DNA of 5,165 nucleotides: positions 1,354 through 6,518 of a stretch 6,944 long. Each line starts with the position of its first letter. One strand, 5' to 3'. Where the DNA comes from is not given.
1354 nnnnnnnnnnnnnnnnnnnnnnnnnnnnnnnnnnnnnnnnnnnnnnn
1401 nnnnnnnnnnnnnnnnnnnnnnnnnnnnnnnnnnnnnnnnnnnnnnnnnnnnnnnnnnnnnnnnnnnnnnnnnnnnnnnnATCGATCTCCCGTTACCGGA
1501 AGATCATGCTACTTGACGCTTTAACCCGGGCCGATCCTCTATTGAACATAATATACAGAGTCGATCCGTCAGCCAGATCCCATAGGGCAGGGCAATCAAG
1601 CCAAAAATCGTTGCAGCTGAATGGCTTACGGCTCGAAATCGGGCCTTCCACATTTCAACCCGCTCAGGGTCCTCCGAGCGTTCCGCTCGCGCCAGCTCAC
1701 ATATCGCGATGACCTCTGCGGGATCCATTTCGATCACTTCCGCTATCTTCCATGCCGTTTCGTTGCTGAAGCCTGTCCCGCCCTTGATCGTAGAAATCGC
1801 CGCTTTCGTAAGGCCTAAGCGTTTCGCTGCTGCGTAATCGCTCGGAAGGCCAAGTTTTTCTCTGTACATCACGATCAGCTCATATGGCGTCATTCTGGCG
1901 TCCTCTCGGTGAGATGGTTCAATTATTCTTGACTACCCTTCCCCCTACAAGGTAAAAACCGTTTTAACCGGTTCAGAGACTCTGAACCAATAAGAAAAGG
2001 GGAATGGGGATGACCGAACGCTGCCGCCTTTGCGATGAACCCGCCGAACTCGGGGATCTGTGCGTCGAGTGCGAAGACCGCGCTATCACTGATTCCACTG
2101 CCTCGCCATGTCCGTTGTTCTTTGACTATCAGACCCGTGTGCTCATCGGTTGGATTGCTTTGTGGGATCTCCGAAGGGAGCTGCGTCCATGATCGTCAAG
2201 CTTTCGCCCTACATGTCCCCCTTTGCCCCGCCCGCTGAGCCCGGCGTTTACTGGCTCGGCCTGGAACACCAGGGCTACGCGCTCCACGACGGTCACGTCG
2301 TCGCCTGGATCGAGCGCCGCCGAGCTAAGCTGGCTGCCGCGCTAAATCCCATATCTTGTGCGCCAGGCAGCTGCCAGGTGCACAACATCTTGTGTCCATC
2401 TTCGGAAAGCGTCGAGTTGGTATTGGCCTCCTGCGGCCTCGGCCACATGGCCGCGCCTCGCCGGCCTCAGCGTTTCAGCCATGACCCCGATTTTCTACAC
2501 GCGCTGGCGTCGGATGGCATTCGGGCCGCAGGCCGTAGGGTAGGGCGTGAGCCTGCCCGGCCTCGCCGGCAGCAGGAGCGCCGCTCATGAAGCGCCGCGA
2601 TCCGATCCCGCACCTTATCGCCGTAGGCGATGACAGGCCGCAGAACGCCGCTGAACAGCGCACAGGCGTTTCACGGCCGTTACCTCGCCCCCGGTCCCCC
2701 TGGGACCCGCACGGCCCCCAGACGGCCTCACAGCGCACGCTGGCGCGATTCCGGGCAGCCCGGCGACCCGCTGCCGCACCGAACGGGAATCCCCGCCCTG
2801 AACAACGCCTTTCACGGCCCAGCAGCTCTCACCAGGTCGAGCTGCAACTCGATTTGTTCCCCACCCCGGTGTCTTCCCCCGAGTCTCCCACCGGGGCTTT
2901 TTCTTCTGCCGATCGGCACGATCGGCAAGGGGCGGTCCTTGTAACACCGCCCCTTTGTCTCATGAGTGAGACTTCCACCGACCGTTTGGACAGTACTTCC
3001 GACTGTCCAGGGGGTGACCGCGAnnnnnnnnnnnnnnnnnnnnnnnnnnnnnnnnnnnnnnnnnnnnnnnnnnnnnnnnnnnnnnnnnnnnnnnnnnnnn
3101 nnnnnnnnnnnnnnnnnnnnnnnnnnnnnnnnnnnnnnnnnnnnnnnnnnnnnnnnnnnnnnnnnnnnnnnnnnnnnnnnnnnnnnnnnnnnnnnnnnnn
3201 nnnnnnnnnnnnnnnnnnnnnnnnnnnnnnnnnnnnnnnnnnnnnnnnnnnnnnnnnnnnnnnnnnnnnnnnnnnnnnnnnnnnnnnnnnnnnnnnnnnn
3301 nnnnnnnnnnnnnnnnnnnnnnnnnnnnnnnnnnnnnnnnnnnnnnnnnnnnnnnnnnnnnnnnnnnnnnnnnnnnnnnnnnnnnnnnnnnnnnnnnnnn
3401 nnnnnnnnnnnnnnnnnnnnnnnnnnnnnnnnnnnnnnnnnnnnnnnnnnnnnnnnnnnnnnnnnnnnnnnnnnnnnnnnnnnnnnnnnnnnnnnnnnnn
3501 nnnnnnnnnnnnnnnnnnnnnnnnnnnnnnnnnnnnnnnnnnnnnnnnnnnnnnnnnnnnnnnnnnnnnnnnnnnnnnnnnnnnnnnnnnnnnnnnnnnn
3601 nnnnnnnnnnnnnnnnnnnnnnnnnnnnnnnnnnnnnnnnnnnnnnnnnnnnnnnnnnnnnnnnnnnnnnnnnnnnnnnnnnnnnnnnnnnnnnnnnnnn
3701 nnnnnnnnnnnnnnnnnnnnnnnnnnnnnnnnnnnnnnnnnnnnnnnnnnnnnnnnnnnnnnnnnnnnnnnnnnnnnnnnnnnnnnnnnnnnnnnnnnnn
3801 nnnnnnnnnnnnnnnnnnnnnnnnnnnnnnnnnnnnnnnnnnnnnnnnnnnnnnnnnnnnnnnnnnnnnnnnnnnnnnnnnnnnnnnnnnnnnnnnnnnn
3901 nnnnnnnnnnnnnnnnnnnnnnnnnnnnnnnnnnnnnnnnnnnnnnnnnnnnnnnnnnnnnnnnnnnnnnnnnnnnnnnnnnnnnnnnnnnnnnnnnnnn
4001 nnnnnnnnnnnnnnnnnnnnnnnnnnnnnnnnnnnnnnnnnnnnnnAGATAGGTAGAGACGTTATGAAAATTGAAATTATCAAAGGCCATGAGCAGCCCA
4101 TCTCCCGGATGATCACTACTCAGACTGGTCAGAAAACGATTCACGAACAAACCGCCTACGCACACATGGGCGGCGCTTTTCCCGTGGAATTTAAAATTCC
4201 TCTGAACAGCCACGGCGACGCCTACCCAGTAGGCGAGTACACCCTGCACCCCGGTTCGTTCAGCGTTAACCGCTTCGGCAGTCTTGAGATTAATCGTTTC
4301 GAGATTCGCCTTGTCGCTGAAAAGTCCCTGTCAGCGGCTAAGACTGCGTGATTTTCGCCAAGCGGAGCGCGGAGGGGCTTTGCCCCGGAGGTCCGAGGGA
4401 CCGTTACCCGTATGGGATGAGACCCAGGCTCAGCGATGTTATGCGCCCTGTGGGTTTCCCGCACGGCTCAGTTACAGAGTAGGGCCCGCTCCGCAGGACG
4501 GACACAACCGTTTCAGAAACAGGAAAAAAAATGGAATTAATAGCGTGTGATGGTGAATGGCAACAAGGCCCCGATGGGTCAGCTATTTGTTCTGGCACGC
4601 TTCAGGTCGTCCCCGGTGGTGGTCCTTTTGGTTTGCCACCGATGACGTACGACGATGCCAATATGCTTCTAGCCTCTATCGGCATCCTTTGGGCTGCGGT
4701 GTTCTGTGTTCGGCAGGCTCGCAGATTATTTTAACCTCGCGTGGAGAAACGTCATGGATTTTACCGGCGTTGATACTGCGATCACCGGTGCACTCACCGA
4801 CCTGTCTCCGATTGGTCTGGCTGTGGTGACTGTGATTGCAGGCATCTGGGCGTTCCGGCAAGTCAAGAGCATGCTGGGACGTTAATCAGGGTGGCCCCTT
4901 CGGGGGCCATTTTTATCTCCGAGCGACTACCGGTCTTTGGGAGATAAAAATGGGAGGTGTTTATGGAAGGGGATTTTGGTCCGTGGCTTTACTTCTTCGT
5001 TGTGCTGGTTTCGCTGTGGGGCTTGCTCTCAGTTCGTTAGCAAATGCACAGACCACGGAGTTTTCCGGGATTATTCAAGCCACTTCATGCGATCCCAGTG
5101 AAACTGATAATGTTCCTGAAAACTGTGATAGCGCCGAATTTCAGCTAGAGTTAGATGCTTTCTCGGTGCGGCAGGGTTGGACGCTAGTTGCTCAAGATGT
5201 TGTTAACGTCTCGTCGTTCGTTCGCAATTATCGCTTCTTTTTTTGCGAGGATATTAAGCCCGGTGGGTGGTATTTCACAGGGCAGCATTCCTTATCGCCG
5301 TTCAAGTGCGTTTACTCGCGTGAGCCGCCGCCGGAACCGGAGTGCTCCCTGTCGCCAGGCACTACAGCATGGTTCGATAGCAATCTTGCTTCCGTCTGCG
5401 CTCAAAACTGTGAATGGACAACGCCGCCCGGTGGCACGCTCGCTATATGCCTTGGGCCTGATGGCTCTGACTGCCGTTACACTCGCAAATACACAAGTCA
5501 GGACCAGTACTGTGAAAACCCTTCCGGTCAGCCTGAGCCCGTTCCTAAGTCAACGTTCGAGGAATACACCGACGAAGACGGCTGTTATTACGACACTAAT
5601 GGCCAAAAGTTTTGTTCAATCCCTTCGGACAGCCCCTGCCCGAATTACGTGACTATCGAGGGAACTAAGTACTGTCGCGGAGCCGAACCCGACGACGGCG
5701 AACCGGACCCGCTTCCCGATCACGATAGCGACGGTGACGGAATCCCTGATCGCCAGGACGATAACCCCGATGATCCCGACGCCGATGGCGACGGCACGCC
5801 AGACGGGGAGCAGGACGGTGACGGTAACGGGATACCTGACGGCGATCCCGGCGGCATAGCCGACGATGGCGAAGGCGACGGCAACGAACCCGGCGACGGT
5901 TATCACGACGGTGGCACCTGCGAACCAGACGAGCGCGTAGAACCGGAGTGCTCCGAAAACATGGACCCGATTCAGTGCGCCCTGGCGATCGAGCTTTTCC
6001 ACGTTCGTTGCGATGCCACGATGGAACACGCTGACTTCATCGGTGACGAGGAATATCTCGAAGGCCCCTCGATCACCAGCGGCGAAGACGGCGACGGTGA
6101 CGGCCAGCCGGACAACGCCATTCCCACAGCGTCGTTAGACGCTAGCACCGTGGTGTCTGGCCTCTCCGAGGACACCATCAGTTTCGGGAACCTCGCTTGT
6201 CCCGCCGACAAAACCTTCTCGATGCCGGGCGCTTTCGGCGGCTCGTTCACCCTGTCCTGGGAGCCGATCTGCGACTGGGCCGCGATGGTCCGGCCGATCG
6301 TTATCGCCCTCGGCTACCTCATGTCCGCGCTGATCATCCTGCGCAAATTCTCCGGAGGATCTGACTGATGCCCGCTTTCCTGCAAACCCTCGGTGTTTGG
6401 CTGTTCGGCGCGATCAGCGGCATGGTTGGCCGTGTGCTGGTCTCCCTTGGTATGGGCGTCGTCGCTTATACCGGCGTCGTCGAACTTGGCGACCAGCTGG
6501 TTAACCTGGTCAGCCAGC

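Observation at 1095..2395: Two direct copies of a hairpin-plus-iteron element bracket the whole regulatory module, one of them inside an ORF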

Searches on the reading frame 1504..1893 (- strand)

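Call 7: search_protein_families(library=pfam, proteins=[window:1504-1893:-], max_evalue=0.01)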
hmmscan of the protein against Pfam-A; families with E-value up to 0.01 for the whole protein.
window:1504-1893:- (129 aa): 2 families
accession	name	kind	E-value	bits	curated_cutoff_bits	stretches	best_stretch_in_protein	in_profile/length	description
PF01381.28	HTH_3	-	0.00025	21.4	23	1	10-60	4-54/55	Helix-turn-helix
PF13443.12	HTH_26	-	0.0061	17.2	22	1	23-62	17-58/63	Cro/C1-type HTH DNA-binding domain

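Call 8: search_protein_families(library=phrogs, proteins=[window:1504-1893:-], max_evalue=0.01)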
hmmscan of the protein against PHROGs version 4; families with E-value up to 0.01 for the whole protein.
window:1504-1893:- (129 aa): 5 families
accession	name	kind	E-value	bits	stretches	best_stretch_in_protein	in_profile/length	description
phrog_4441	-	DNA, RNA and nucleotide metabolism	8.3e-17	62.3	1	10-91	12-91/98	HTH DNA binding protein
phrog_638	-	transcription regulation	6.4e-16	59.5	1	1-98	2-98/145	transcriptional regulator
phrog_34897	-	unknown function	4.2e-07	30.5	1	4-98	5-97/279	-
phrog_8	-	transcription regulation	0.0063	17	1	9-64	165-218/346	transcriptional regulator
phrog_7241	-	transcription regulation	0.0083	17.2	0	9-62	68-121/122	transcriptional regulator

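Call 95: search_protein_families(library=ncbifam, proteins=[window:1504-1893:-], max_evalue=0.01)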
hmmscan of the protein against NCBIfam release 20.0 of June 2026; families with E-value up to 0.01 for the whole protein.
window:1504-1893:- (129 aa): 0 families

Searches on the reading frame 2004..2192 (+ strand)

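Call 7: search_protein_families(library=pfam, proteins=[window:2004-2192:+], max_evalue=0.01)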
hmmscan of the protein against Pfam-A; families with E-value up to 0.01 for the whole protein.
window:2004-2192:+ (62 aa): 1 family
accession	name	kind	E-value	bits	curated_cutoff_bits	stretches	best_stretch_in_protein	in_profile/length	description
PF23475.1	zf-Tbcl_FmdE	-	0.0074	16.2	23.2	0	1-27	4-32/35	FmdE treble clef zinc finger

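Call 8: search_protein_families(library=phrogs, proteins=[window:2004-2192:+], max_evalue=0.01)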
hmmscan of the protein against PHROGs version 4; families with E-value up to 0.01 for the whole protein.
window:2004-2192:+ (62 aa): 0 families

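Call 95: search_protein_families(library=ncbifam, proteins=[window:2004-2192:+], max_evalue=0.01)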
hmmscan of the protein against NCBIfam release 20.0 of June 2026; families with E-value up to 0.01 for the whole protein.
window:2004-2192:+ (62 aa): 0 families

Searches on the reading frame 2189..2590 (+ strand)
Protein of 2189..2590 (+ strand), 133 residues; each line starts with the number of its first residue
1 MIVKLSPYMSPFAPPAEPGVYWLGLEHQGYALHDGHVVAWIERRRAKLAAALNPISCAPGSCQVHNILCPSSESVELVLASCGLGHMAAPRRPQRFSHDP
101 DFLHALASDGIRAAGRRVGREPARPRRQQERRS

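Call 7: search_protein_families(library=pfam, proteins=[window:2189-2590:+], max_evalue=0.01)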
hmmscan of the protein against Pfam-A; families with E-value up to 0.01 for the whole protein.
window:2189-2590:+ (133 aa): 0 families

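Call 8: search_protein_families(library=phrogs, proteins=[window:2189-2590:+], max_evalue=0.01)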
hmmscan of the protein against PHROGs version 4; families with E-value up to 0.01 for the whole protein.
window:2189-2590:+ (133 aa): 0 families

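Call 56: find_homologous_proteins(query=window:2189-2590:+, max_evalue=0.001)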
Query window:2189-2590:+ (133 aa): 6 proteins with E <= 0.001 among 52 candidates.
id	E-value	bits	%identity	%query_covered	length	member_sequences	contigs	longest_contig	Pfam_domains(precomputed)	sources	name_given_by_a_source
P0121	3.5e-79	282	95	100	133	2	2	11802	-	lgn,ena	-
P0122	4.4e-73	262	89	100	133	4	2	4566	-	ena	-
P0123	5.0e-71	255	89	99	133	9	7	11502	-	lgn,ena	-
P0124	1.4e-50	189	74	100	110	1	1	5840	-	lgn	-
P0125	4.6e-33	132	60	88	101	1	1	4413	-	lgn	-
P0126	1.2e-28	118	57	89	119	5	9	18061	-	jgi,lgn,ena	-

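Call 58: find_encoding_contigs(protein=P0122, flank=8000, max_places=2)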
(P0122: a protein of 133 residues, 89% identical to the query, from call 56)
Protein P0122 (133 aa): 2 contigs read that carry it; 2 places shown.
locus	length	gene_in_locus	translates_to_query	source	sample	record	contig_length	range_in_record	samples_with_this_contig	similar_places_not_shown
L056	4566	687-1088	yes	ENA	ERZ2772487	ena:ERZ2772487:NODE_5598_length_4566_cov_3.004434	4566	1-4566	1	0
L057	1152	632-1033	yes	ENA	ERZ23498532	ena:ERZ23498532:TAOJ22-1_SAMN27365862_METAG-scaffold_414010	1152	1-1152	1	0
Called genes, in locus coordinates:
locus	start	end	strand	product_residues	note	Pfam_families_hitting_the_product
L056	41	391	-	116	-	-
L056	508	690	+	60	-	-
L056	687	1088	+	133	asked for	-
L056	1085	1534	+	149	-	-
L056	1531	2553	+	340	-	PF05144:Phage_CRI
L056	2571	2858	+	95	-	PF02303:Phage_DNA_bind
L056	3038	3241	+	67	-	-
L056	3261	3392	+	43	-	PF05356:Phage_Coat_B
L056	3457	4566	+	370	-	?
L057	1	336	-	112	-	?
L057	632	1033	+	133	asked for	-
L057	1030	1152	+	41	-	?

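Call 59: find_encoding_contigs(protein=P0123, flank=8000, max_places=3)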
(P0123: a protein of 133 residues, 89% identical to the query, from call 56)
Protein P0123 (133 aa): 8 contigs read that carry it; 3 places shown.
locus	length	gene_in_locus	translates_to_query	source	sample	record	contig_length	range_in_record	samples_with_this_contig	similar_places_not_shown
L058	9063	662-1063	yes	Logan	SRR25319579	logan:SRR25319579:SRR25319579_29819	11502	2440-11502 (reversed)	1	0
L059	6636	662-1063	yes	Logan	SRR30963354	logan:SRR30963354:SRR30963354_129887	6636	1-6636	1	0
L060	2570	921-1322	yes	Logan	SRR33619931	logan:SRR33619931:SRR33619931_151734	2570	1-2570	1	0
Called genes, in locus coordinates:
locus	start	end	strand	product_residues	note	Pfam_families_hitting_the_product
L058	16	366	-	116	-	-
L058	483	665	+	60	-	-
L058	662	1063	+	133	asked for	-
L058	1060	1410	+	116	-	-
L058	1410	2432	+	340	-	PF05144:Phage_CRI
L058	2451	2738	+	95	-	PF02303:Phage_DNA_bind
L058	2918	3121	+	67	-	-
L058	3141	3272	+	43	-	PF05356:Phage_Coat_B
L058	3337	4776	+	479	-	-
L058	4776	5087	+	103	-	PF10734:DUF2523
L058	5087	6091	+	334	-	PF05707:Zot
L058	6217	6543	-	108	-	-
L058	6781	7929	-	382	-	PF18145:SAVED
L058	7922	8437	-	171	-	PF14464:Prok-JAB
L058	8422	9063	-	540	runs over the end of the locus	PF14461:Prok-E2_B (weak), PF00899:ThiF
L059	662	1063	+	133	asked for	-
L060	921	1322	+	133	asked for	-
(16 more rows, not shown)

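Call 60: find_encoding_contigs(protein=P0124, flank=8000, max_places=2)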
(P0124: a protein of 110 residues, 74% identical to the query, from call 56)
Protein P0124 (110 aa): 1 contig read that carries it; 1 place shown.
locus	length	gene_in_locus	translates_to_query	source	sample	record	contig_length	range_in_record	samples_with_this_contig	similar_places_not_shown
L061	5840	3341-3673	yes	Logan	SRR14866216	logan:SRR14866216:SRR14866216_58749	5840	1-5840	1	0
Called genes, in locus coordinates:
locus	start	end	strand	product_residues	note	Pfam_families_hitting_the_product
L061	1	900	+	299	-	?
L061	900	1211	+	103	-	PF10734:DUF2523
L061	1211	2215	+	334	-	PF05707:Zot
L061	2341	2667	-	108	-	-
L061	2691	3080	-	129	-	-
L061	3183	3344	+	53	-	-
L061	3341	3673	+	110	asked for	-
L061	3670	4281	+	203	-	-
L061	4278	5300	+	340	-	PF05144:Phage_CRI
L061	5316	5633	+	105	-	-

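Call 61: find_encoding_contigs(protein=P0125, flank=8000, max_places=2)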
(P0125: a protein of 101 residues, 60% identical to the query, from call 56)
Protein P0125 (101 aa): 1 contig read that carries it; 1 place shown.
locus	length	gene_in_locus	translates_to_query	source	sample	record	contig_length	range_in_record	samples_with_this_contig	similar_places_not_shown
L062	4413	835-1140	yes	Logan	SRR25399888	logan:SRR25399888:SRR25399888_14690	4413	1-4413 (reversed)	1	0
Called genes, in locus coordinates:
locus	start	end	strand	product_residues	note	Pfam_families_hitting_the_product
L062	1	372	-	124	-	?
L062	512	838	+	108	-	-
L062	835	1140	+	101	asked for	-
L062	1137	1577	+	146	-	-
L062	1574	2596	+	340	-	PF05144:Phage_CRI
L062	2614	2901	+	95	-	PF02303:Phage_DNA_bind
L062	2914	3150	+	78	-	-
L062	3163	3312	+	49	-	-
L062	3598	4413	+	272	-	?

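Call 62: find_encoding_contigs(protein=P0126, flank=8000, max_places=3)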
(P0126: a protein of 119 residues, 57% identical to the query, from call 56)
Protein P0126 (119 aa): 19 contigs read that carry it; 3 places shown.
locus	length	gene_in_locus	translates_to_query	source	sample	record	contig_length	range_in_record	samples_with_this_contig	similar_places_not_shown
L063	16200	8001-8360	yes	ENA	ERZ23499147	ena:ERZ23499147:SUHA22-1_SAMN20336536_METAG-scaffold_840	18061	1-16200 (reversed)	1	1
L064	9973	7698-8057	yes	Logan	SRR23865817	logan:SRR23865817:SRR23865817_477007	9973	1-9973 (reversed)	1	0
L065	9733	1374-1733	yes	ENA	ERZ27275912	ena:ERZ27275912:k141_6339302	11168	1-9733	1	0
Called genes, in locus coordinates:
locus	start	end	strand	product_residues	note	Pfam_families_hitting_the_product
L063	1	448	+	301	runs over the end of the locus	PF05448:AXE1 (faint), PF12740:PETase (faint), PF02129:Peptidase_S15, PF20434:BD-FAE (weak), PF12146:Hydrolase_4, PF00561:Abhydrolase_1, PF12697:Abhydrolase_6, PF00326:Peptidase_S9 (weak), +1 more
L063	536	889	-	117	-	-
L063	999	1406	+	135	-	-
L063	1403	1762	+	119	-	-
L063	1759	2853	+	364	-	PF02486:Rep_trans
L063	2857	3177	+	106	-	PF17426:Putative_G5P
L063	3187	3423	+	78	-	-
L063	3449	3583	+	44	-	-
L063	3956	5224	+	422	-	-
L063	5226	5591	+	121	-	PF10734:DUF2523 (weak)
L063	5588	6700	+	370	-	PF05707:Zot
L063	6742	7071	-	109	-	-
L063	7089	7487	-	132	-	-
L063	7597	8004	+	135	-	-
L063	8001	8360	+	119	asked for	-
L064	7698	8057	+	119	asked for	-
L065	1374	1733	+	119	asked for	-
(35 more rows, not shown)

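Call 63: find_encoding_contigs(protein=P0121, flank=8000, max_places=2)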
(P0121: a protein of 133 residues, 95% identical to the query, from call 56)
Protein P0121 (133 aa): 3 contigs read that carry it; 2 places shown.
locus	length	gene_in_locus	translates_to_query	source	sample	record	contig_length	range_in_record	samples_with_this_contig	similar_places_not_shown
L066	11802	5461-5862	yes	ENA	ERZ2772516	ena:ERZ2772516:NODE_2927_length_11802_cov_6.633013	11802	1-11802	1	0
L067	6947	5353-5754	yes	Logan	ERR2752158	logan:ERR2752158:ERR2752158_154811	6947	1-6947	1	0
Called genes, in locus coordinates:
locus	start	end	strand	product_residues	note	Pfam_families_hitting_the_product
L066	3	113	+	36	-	?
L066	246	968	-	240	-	PF18153:Cap15_CD_rec (weak)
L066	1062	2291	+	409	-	PF21654:DncV-like_NTFase, PF21713:DncV_C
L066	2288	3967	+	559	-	PF14461:Prok-E2_B, PF00899:ThiF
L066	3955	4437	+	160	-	PF14464:Prok-JAB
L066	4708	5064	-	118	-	-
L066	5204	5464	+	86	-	-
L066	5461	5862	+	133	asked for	-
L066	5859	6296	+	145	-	-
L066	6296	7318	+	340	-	PF05144:Phage_CRI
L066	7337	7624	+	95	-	PF02303:Phage_DNA_bind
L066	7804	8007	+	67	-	-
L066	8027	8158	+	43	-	PF05356:Phage_Coat_B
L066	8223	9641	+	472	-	-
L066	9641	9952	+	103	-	PF10734:DUF2523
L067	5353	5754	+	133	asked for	-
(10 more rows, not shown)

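Call 95: search_protein_families(library=ncbifam, proteins=[window:2189-2590:+], max_evalue=0.01)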
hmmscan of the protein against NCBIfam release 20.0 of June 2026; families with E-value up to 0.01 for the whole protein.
window:2189-2590:+ (133 aa): 0 families

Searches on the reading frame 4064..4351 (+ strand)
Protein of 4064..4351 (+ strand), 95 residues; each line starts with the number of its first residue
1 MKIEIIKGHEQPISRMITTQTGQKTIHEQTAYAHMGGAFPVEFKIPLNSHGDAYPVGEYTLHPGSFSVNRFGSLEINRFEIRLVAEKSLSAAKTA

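Call 7: search_protein_families(library=pfam, proteins=[window:4064-4351:+], max_evalue=0.01)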
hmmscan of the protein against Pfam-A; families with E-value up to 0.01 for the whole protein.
window:4064-4351:+ (95 aa): 1 family
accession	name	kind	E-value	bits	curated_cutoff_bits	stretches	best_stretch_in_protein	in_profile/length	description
PF02303.23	Phage_DNA_bind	-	1.6e-17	64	25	1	1-79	1-80/82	Helix-destabilising protein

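Call 8: search_protein_families(library=phrogs, proteins=[window:4064-4351:+], max_evalue=0.01)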
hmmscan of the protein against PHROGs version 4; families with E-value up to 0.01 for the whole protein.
window:4064-4351:+ (95 aa): 1 family
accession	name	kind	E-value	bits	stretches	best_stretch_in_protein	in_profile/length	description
phrog_1199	-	DNA, RNA and nucleotide metabolism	4.3e-27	95.1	1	1-91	2-94/98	single strand DNA binding protein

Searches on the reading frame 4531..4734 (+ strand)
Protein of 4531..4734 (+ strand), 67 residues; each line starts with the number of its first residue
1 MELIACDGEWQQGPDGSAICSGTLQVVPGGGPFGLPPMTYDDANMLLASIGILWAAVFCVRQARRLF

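Call 7: search_protein_families(library=pfam, proteins=[window:4531-4734:+], max_evalue=0.01)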
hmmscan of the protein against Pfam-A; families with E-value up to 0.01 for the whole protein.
window:4531-4734:+ (67 aa): 0 families

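Call 8: search_protein_families(library=phrogs, proteins=[window:4531-4734:+], max_evalue=0.01)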
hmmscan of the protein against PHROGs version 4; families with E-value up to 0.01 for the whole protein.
window:4531-4734:+ (67 aa): 3 families
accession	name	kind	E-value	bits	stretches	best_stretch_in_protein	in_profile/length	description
phrog_4800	-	unknown function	1.3e-11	45.5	1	1-65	1-66/70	-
phrog_4644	-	tail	0.00014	22.9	1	34-67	33-66/71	tail protein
phrog_13391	-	unknown function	0.00051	21.1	1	34-67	25-58/59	-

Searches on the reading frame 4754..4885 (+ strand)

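Call 7: search_protein_families(library=pfam, proteins=[window:4754-4885:+], max_evalue=0.01)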
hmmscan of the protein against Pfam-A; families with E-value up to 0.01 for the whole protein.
window:4754-4885:+ (43 aa): 1 family
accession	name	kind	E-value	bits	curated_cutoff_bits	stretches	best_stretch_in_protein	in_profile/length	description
PF05356.16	Phage_Coat_B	-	7.7e-10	39.1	23.5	1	1-41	16-56/56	Inovirus Coat protein B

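Call 8: search_protein_families(library=phrogs, proteins=[window:4754-4885:+], max_evalue=0.01)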
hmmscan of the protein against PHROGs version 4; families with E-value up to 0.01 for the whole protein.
window:4754-4885:+ (43 aa): 3 families
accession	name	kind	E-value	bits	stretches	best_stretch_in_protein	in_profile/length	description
phrog_2374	-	unknown function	9.1e-06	26.5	1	1-41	33-73/74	-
phrog_18198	-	unknown function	9.7e-06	26.6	1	4-39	35-70/73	-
phrog_7106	-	head and packaging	0.00066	21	1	5-35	36-66/72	major head protein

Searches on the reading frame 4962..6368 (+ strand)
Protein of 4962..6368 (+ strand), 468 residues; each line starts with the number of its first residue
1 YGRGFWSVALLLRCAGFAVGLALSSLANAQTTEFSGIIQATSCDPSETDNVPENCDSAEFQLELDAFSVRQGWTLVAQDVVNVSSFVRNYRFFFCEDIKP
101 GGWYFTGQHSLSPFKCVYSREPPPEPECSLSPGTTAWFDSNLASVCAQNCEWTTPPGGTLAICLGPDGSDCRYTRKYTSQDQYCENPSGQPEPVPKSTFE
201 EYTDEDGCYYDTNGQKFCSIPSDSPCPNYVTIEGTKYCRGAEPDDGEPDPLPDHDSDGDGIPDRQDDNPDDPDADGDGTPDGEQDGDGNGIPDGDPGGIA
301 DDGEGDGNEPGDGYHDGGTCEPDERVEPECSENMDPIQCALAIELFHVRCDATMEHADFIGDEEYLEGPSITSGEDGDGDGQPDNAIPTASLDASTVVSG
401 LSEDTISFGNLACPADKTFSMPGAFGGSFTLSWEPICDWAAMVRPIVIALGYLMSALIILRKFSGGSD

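Call 7: search_protein_families(library=pfam, proteins=[window:4962-6368:+], max_evalue=0.01)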
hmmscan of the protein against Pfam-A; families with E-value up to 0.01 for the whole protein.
window:4962-6368:+ (468 aa): 1 family
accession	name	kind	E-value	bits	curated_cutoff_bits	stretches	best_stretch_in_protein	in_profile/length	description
PF05616.18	Neisseria_TspB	-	0.00016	20.8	20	1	385-465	435-516/517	Neisseria meningitidis TspB protein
